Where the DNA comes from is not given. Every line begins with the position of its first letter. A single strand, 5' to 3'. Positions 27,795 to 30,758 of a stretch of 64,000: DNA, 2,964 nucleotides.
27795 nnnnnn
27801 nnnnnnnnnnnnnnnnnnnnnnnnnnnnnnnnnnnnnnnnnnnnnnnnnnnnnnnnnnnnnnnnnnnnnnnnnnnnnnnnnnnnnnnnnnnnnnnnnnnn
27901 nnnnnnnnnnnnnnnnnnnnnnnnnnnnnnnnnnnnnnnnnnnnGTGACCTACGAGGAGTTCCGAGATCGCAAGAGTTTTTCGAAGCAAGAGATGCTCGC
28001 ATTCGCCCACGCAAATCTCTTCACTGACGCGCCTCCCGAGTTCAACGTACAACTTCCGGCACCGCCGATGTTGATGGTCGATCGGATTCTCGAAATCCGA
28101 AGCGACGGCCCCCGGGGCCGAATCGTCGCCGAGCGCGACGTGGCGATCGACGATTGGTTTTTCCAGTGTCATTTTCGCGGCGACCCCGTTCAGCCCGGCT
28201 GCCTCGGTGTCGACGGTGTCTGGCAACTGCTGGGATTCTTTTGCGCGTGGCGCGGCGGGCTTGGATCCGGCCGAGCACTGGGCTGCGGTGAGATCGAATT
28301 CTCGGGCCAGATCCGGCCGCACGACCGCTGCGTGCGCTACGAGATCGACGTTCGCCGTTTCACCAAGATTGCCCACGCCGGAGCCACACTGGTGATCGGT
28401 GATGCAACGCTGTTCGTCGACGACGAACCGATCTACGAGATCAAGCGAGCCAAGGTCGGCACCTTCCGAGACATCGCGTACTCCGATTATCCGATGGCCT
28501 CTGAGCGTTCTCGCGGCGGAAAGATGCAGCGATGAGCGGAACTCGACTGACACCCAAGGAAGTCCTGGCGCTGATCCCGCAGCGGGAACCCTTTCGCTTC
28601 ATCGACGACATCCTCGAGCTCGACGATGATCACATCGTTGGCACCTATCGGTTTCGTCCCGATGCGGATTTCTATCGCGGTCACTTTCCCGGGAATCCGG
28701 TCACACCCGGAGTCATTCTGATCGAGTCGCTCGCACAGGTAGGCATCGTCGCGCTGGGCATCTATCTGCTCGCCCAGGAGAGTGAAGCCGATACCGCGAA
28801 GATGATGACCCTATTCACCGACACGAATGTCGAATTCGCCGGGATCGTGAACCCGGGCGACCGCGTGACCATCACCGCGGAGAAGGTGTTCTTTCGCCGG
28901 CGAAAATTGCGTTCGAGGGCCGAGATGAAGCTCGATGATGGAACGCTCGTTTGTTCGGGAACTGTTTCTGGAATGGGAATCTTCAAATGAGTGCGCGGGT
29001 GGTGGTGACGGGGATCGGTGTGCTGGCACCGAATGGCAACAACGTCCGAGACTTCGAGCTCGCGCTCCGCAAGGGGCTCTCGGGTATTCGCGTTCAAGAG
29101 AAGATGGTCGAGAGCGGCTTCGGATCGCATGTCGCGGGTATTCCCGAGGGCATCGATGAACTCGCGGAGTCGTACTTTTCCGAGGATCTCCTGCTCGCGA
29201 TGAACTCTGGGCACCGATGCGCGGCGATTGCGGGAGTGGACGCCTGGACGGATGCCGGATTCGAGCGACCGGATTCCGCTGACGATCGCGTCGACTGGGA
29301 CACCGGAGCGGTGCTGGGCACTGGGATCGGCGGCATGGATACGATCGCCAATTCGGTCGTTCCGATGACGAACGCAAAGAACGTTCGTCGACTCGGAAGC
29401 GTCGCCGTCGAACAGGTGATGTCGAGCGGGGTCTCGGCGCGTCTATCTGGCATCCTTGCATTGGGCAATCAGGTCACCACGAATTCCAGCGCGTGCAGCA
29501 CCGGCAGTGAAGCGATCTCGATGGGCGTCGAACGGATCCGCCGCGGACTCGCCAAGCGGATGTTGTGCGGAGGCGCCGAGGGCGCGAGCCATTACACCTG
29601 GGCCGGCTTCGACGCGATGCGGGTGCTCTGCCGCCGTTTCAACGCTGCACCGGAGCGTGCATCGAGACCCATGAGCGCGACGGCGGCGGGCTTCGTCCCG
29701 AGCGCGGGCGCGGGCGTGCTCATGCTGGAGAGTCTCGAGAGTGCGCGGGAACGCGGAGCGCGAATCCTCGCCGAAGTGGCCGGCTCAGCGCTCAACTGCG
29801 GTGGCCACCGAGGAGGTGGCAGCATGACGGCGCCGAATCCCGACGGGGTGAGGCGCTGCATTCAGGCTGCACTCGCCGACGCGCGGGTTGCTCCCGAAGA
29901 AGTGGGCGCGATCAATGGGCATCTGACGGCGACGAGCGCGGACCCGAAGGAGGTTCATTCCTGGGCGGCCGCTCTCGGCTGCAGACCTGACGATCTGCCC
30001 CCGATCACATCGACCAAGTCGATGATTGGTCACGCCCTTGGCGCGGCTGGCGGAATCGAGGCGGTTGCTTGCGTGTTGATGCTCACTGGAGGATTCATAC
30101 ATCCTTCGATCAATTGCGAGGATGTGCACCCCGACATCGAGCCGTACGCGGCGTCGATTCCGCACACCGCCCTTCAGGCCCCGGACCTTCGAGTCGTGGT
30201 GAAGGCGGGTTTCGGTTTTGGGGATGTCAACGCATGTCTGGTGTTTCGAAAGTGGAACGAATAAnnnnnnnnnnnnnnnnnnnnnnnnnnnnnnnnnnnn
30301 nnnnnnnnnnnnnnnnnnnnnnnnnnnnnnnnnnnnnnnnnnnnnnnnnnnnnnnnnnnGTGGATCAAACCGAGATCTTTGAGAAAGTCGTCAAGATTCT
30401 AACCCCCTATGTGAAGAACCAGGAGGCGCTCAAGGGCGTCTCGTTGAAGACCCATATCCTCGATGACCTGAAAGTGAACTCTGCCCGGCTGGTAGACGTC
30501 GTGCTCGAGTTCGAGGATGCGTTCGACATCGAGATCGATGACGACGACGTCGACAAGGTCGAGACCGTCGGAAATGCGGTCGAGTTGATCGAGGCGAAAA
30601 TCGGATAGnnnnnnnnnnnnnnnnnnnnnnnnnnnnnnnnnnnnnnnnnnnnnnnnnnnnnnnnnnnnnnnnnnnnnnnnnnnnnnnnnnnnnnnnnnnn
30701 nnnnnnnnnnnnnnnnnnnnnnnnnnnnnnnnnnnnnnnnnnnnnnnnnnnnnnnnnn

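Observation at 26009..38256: Self-contained, translationally coupled type II FAS-like operon with its own ACP, PPTase, acyltransferase, giant carboxylase and TetR regulator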

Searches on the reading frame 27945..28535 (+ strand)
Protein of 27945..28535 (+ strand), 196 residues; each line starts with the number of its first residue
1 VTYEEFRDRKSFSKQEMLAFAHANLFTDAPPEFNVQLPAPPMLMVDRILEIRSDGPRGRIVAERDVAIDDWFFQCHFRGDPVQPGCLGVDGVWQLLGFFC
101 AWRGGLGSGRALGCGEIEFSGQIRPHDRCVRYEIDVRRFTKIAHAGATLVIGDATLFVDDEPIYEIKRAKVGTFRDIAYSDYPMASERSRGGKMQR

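Call 3: search_protein_families(library=pfam, proteins=[window:27945-28535:+])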
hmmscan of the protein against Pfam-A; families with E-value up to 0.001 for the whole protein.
window:27945-28535:+ (196 aa): 1 family
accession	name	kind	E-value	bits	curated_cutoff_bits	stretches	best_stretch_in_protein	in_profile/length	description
PF07977.19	FabA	-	1e-40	139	23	1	37-167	1-138/138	FabA-like domain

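Call 4: search_protein_families(library=ncbifam, proteins=[window:27945-28535:+], max_evalue=0.01)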
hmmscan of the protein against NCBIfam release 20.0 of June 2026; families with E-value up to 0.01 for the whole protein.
window:27945-28535:+ (196 aa): 5 families
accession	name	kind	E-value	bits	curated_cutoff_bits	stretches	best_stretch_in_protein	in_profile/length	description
NF003509.0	PRK05174.1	equivalog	1.3e-62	210.6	124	1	7-177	3-169/172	bifunctional 3-hydroxydecanoyl-ACP dehydratase/trans-2-decenoyl-ACP isomerase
TIGR01749.1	fabA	equivalog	1.1e-51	175.1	238.15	1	9-176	2-165/169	3-hydroxyacyl-[acyl-carrier-protein] dehydratase FabA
TIGR01750.1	fabZ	equivalog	6.9e-11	42.2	155.15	1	41-128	15-104/141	3-hydroxyacyl-ACP dehydratase FabZ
NF000582.1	PRK00006.1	equivalog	7.1e-11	42.2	113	1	41-103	14-73/137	3-hydroxyacyl-ACP dehydratase FabZ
NF009667.0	PRK13188.1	equivalog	8.8e-10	37.8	465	1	40-98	334-388/464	bifunctional UDP-3-O-[3-hydroxymyristoyl] N-acetylglucosamine deacetylase/3-hydroxyacyl-ACP dehydratase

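Call 6: find_encoding_contigs(protein=window:27945-28535:+, flank=10000, max_places=6)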
Protein window:27945-28535:+ (196 aa): 1 contig read that carries it; 1 place shown.
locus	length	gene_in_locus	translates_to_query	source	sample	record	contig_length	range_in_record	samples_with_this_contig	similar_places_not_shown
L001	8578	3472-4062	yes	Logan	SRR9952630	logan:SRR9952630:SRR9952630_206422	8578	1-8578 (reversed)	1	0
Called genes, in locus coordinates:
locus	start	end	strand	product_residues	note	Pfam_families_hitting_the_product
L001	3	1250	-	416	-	?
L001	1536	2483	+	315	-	PF00106:adh_short (weak), PF13561:adh_short_C2 (weak), PF00106:adh_short, PF13561:adh_short_C2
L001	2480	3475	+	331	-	PF08545:ACP_syn_III, PF08541:ACP_syn_III_C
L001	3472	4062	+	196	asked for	PF07977:FabA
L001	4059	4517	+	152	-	PF22817:ApeP-like (weak), PF07977:FabA, PF22818:ApeI-like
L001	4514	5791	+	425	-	PF00109:ketoacyl-synt, PF02801:Ketoacyl-synt_C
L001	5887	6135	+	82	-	PF00550:PP-binding (weak)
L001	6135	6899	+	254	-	PF01553:Acyltransferase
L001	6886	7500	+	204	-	PF01648:ACPS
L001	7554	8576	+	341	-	?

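Call 41: list_cluster_members(proteins=[P0001, P0121, window:27945-28535:+, window:30360-30608:+])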
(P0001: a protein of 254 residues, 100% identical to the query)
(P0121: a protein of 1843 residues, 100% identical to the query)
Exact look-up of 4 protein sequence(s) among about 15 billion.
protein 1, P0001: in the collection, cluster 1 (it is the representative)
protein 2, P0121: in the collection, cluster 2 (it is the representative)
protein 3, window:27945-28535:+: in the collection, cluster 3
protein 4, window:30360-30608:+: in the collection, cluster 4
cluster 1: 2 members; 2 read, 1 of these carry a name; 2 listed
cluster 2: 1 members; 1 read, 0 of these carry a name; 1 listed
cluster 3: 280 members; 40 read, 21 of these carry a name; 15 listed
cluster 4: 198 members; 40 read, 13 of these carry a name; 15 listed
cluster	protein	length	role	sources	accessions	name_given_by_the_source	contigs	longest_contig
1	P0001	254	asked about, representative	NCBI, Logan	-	-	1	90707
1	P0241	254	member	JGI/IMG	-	1-acyl-sn-glycerol-3-phosphate acyltransferase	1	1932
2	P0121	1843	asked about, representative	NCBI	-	-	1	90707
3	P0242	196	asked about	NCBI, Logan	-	-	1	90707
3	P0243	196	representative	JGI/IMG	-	3-hydroxyacyl-[acyl-carrier protein] dehydratase/trans-2-decenoyl-[acyl-carrier protein] ...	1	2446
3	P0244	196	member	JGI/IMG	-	3-hydroxyacyl-[acyl-carrier protein] dehydratase/trans-2-decenoyl-[acyl-carrier protein] ...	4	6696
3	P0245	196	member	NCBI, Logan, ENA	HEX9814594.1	MAG TPA: bifunctional 3-hydroxydecanoyl-ACP dehydratase/trans-2-decenoyl-ACP isomerase ...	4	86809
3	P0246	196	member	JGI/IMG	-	3-hydroxyacyl-[acyl-carrier protein] dehydratase/trans-2-decenoyl-[acyl-carrier protein] ...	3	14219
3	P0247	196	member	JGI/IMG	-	3-hydroxyacyl-[acyl-carrier protein] dehydratase/trans-2-decenoyl-[acyl-carrier protein] ...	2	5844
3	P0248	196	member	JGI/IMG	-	3-hydroxyacyl-[acyl-carrier protein] dehydratase/trans-2-decenoyl-[acyl-carrier protein] ...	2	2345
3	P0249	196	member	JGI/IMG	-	3-hydroxyacyl-[acyl-carrier protein] dehydratase/trans-2-decenoyl-[acyl-carrier protein] ...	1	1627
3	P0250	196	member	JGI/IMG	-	3-hydroxyacyl-[acyl-carrier protein] dehydratase/trans-2-decenoyl-[acyl-carrier protein] ...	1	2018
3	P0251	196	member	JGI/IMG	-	3-hydroxyacyl-[acyl-carrier protein] dehydratase/trans-2-decenoyl-[acyl-carrier protein] ...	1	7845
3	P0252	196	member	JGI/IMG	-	3-hydroxyacyl-[acyl-carrier protein] dehydratase/trans-2-decenoyl-[acyl-carrier protein] ...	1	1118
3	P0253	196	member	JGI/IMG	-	3-hydroxyacyl-[acyl-carrier protein] dehydratase/trans-2-decenoyl-[acyl-carrier protein] ...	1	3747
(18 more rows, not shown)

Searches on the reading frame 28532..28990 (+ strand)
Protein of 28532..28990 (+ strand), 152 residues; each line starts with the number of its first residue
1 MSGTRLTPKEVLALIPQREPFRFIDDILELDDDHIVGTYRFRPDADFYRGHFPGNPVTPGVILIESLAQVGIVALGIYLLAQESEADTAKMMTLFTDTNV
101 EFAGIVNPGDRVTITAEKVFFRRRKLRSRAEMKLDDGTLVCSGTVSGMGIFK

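Call 3: search_protein_families(library=pfam, proteins=[window:28532-28990:+])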
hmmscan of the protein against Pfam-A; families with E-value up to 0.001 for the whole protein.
window:28532-28990:+ (152 aa): 1 family
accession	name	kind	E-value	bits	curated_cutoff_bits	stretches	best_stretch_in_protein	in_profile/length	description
PF07977.19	FabA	-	7.1e-18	65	23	1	15-127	1-121/138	FabA-like domain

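Call 4: search_protein_families(library=ncbifam, proteins=[window:28532-28990:+], max_evalue=0.01)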
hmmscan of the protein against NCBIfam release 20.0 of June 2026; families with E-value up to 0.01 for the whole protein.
window:28532-28990:+ (152 aa): 6 families
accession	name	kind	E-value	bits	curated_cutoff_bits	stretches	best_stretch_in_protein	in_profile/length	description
NF009667.0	PRK13188.1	equivalog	5.6e-26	91.3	465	1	8-144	323-454/464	bifunctional UDP-3-O-[3-hydroxymyristoyl] N-acetylglucosamine deacetylase/3-hydroxyacyl-ACP dehydratase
TIGR01750.1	fabZ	equivalog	1.1e-23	83.6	155.15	1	9-146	4-138/141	3-hydroxyacyl-ACP dehydratase FabZ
NF000582.1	PRK00006.1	equivalog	1.4e-23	83.3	113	1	9-146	3-134/137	3-hydroxyacyl-ACP dehydratase FabZ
NF058663.1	cispen_cyc_AmcE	equivalog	3.9e-10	40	140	1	10-135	8-129/153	cispentacin biosynthesis cyclizing decarboxylase AmcE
NF003509.0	PRK05174.1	equivalog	3.6e-07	30.2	124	1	33-144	53-153/172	bifunctional 3-hydroxydecanoyl-ACP dehydratase/trans-2-decenoyl-ACP isomerase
TIGR01749.1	fabA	equivalog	6e-07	29.5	238.15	1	31-144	48-150/169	3-hydroxyacyl-[acyl-carrier-protein] dehydratase FabA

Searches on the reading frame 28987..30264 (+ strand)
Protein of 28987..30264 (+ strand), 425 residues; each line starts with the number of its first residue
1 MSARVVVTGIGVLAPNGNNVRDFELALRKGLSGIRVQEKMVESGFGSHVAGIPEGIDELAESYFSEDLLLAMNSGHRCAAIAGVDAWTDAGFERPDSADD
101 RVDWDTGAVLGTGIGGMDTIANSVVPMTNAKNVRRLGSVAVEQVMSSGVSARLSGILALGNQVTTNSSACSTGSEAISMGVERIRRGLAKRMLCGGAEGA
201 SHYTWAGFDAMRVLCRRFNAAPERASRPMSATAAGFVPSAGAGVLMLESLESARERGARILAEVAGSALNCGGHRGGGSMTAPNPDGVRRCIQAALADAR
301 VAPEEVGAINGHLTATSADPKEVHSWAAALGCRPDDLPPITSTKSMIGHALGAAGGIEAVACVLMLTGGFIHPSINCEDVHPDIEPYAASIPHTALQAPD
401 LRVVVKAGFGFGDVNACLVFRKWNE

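Call 3: search_protein_families(library=pfam, proteins=[window:28987-30264:+])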
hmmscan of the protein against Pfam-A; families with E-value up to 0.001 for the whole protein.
window:28987-30264:+ (425 aa): 2 families
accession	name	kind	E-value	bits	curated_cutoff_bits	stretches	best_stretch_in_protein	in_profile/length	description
PF00109.32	ketoacyl-synt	-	2.6e-31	109.6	20.8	1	4-253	3-252/252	Beta-ketoacyl synthase, N-terminal domain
PF02801.28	Ketoacyl-synt_C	-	3.3e-28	98.5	20.8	1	261-378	1-119/119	Beta-ketoacyl synthase, C-terminal domain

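Call 4: search_protein_families(library=ncbifam, proteins=[window:28987-30264:+], max_evalue=0.01)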
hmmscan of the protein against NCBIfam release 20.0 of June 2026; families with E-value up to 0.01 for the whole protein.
window:28987-30264:+ (425 aa): 22 families
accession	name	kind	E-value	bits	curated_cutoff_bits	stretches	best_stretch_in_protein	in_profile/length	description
TIGR03150.1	fabF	equivalog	6.9e-86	288.5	493.75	1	4-421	2-407/407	beta-ketoacyl-ACP synthase II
NF005589.0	PRK07314.1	subfamily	1.1e-85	287.9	387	1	3-423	4-412/413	beta-ketoacyl-ACP synthase II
NF004970.0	PRK06333.1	subfamily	9.2e-81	271.8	525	1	2-424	3-423/424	beta-ketoacyl-ACP synthase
NF005935.0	PRK07967.1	equivalog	6.4e-77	259.1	630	1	4-424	3-405/406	beta-ketoacyl-ACP synthase I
NF006434.0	PRK08722.1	equivalog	5.6e-61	206.6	759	1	3-422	4-413/414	beta-ketoacyl-ACP synthase II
NF006587.0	PRK09116.1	equivalog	2e-57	194.8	470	1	3-424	2-408/408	beta-ketoacyl-ACP synthase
NF006274.0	PRK08439.1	equivalog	1.7e-56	191.7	621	1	4-422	3-405/406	beta-ketoacyl-ACP synthase II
NF005076.0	PRK06501.1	equivalog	1.1e-55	189.3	629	1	5-421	13-421/425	beta-ketoacyl-ACP synthase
NF005490.0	PRK07103.1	equivalog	1.4e-47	162.7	445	1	3-422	4-412/414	polyketide beta-ketoacyl:acyl carrier protein synthase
NF005916.1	PRK07910.1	equivalog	1.6e-45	155.8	560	1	4-421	13-416/418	KasA/KasB family beta-ketoacyl-ACP synthase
NF058662.1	cispenta_AmcF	equivalog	2.5e-36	125.5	325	1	160-421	119-368/369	cispentacin biosynthesis acyltransferase subunit AmcF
NF006618.0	PRK09185.1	subfamily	4.1e-34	118.3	407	1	107-422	99-392/394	beta-ketoacyl-ACP synthase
NF004618.0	PRK05952.1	equivalog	8.1e-33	113.8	455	1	156-423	133-383/384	beta-ketoacyl-ACP synthase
NF045894.1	PKS_plus_SDR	equivalog_domain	2.4e-28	98.4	1740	1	140-384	143-383/1515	type I polyketide synthase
NF040607.1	mycolic_Pks13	equivalog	5.7e-28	96.9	2100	1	164-422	265-525/1680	polyketide synthase Pks13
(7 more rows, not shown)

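Call 54: search_solved_structures(query=window:28987-30264:+, max_evalue=1e-30)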
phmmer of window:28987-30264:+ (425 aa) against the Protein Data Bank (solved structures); distinct sequences matched with E-value up to 1e-30: 69 (the best 60 are shown).
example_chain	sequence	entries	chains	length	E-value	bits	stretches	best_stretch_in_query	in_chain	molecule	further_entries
3u0f_A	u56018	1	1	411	7.3e-56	193.3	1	3-423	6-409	Beta-ketoacyl synthase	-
3lrf_A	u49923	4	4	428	8.6e-56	193.1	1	3-423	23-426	Beta-ketoacyl synthase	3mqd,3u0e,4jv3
7pps_A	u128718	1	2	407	3.9e-54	187.6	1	3-424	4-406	3-oxoacyl-[acyl-carrier-protein] synthase 1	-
4jrh_A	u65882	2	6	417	5.8e-54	187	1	3-422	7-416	3-oxoacyl-[acyl-carrier-protein] synthase 2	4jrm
1j3n_A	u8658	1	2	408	1.5e-53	185.7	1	4-422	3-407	3-oxoacyl-(acyl-carrier protein) synthase II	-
4xox_A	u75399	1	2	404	1.2e-52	182.7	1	4-423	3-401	3-oxoacyl-ACP synthase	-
9mlw_A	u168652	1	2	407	2.3e-52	181.7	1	2-423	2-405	3-oxoacyl-[acyl-carrier-protein] synthase 1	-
1dd8_A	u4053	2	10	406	7.9e-52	180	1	4-423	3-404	BETA-KETOACYL [ACYL CARRIER PROTEIN] SYNTHASE I | KETOACYL SYNTHASE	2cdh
1e5m_A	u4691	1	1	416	1.1e-51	179.5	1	3-423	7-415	BETA KETOACYL ACYL CARRIER PROTEIN SYNTHASE II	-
7sz9_A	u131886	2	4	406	2.1e-51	178.6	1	2-422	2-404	3-oxoacyl-[acyl-carrier-protein] synthase 1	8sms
4ls5_A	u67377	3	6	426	2.5e-51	178.4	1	3-424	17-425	3-oxoacyl-[acyl-carrier-protein] synthase 2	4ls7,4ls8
1fj4_A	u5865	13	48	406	3e-51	178.1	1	4-423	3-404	BETA-KETOACYL-[ACYL CARRIER PROTEIN] SYNTHASE I | BETA-KETOACYL ACYL CARRIER PROTEIN SYNTHASE I | 3-oxoacyl-[acyl-carrier-protein] synthase I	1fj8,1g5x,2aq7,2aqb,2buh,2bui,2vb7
5kof_B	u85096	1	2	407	3.3e-51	178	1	3-423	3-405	3-oxoacyl-[acyl-carrier-protein] synthase 1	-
7sqi_A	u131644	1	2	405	4.6e-51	177.5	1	4-422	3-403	Beta-ketoacyl-ACP synthase I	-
2byw_A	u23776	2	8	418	7.9e-51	176.7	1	3-423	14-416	3-OXOACYL-[ACYL-CARRIER-PROTEIN] SYNTHASE I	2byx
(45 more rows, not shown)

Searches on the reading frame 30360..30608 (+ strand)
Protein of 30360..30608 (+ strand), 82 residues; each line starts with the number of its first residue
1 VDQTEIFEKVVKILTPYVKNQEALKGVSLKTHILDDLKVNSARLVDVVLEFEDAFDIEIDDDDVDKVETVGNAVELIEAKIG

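Call 3: search_protein_families(library=pfam, proteins=[window:30360-30608:+])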
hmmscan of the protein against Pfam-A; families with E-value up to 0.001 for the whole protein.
window:30360-30608:+ (82 aa): 1 family
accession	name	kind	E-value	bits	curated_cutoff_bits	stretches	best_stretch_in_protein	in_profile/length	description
PF00550.31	PP-binding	-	8.3e-06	26.4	20.8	1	28-77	19-67/67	Phosphopantetheine attachment site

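Call 4: search_protein_families(library=ncbifam, proteins=[window:30360-30608:+], max_evalue=0.01)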
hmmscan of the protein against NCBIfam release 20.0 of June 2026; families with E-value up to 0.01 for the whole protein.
window:30360-30608:+ (82 aa): 13 families
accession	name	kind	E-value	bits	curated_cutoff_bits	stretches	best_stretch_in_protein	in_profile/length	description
NF002150.0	PRK00982.1-4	subfamily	3.6e-15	55.9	66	1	1-80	1-78/80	acyl carrier protein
NF009104.0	PRK12449.1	equivalog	9.9e-14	51.1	70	1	1-79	1-77/80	acyl carrier protein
NF002148.0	PRK00982.1-2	subfamily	1e-13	50.9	71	1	3-80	2-77/79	acyl carrier protein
NF002151.0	PRK00982.1-5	equivalog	1.2e-11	44.6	92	1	5-80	3-76/78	acyl carrier protein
TIGR00517.1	acyl_carrier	equivalog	1.4e-11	44.1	70.45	1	4-80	2-76/77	acyl carrier protein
NF002147.0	PRK00982.1-1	equivalog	1.6e-09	37.4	84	1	4-79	6-79/83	acyl carrier protein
NF002149.0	PRK00982.1-3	equivalog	2.2e-09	37.1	106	1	5-80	3-76/78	acyl carrier protein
NF040636.1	AcpM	exception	1.8e-08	34.3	146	1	21-78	20-76/93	meromycolate extension acyl carrier protein AcpM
NF006031.0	PRK08172.1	equivalog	4.6e-08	33.6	76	1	25-75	22-72/82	acyl carrier protein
NF003757.0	PRK05350.1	equivalog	0.00022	21.3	65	1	1-79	2-78/83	acyl carrier protein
NF005079.0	PRK06508.1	equivalog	0.00028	21.2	83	1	4-60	2-56/93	acyl carrier protein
NF058660.1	cispen_ACP_AmcB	equivalog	0.00059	20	80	1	8-79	4-77/80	cispentacin biosynthesis acyl carrier protein AmcB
NF005798.0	PRK07639.1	equivalog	0.0019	18.6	100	1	1-79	1-80/91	petrobactin biosynthesis protein AsbD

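Call 47: search_solved_structures(query=window:30360-30608:+, max_evalue=0.01)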
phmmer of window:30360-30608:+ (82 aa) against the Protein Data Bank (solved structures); distinct sequences matched with E-value up to 0.01: 101 (the best 60 are shown).
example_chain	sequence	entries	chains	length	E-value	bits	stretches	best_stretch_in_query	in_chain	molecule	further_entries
6lvt_A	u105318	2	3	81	4e-11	46.1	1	3-82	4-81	Acyl carrier protein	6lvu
1x3o_A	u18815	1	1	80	1.5e-10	44.4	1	2-82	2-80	acyl carrier protein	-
2n50_A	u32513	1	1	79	5.6e-10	42.5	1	2-77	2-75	Acyl carrier protein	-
2x2b_A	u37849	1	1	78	1.7e-09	41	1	5-78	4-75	ACYL CARRIER PROTEIN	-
1hy8_A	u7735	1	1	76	3.6e-09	40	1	6-78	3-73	ACYL CARRIER PROTEIN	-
1f80_D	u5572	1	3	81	7.4e-09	39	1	5-78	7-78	ACYL CARRIER PROTEIN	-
2ehs_A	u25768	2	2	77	6.3e-08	36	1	27-82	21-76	Acyl carrier protein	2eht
7e42_A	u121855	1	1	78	7.8e-08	35.7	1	18-82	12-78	Acyl carrier protein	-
7b0n_U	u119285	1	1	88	1.1e-07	35.3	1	6-80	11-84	Acyl carrier protein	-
2cnr_A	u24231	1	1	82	1.7e-07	34.7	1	24-77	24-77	ACYL CARRIER PROTEIN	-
2koo_A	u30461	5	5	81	1.8e-07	34.6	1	24-77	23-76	Acyl carrier protein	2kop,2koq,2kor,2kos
6gcs_Q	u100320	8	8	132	3.5e-07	33.6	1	6-80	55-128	ACPM2 SUBUNIT | Acyl carrier protein ACPM2 of NADH:Ubiquinone Oxidoreductase (Complex I)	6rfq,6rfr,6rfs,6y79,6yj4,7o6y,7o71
7zm7_O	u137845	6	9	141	5.3e-07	33.1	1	3-77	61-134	Acyl carrier protein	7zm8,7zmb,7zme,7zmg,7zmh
5zws_B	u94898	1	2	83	7.5e-07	32.6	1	9-77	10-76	Acyl carrier protein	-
2m5r_A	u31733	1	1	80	8.6e-07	32.4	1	10-77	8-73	Acyl carrier protein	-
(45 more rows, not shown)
